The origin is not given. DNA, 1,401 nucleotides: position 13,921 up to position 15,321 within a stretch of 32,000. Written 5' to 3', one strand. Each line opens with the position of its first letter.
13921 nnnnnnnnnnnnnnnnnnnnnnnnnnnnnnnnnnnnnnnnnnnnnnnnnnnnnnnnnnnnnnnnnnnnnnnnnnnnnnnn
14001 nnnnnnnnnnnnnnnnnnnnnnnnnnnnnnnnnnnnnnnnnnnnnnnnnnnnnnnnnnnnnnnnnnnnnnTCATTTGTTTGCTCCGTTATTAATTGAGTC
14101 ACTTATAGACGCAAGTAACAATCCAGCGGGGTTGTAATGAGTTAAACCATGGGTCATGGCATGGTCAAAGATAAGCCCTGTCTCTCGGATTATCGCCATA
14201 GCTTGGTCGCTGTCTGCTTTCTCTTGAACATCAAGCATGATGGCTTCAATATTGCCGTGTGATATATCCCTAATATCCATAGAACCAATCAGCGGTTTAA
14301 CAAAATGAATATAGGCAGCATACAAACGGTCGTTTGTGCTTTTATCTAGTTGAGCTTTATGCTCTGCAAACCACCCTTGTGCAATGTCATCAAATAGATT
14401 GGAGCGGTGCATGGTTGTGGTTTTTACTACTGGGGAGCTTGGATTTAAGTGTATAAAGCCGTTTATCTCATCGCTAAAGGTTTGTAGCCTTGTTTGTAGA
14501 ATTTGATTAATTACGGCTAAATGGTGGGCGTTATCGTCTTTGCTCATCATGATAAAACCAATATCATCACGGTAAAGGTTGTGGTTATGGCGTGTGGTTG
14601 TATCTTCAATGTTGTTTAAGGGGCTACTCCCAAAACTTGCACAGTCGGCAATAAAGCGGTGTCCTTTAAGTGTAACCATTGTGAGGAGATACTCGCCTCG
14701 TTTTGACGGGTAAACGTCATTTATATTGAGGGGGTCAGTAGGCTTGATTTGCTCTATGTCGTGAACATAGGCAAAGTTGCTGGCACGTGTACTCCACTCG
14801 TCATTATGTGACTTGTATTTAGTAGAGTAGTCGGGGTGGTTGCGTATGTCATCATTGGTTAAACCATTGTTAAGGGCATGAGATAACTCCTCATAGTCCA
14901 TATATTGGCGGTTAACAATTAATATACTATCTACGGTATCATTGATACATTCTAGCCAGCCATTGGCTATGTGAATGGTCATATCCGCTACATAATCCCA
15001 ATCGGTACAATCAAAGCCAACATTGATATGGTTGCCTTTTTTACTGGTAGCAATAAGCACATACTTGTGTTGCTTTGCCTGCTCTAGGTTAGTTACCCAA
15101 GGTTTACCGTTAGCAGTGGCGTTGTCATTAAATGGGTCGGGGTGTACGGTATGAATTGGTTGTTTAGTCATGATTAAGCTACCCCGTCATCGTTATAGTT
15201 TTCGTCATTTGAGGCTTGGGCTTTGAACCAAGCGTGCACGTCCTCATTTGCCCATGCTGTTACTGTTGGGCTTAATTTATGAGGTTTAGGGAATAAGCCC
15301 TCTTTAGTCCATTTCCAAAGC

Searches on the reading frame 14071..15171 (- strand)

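Call 9: search_protein_families(library=pfam, proteins=[window:14071-15171:-], max_evalue=0.01)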
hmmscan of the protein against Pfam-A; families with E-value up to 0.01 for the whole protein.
window:14071-15171:- (366 aa): 1 family
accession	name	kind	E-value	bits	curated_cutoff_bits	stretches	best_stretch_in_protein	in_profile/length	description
PF22022.2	Phage_int_M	-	1.2e-09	38.7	27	1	260-350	1-91/96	Phage integrase central domain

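Call 20: search_protein_families(library=phrogs, proteins=[window:14071-15171:-], max_evalue=0.01)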
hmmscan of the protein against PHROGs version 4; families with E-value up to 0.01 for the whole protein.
window:14071-15171:- (366 aa): 1 family
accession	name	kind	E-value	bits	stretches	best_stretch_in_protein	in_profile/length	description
phrog_4710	-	unknown function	0.00094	19.8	1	254-351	21-118/211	-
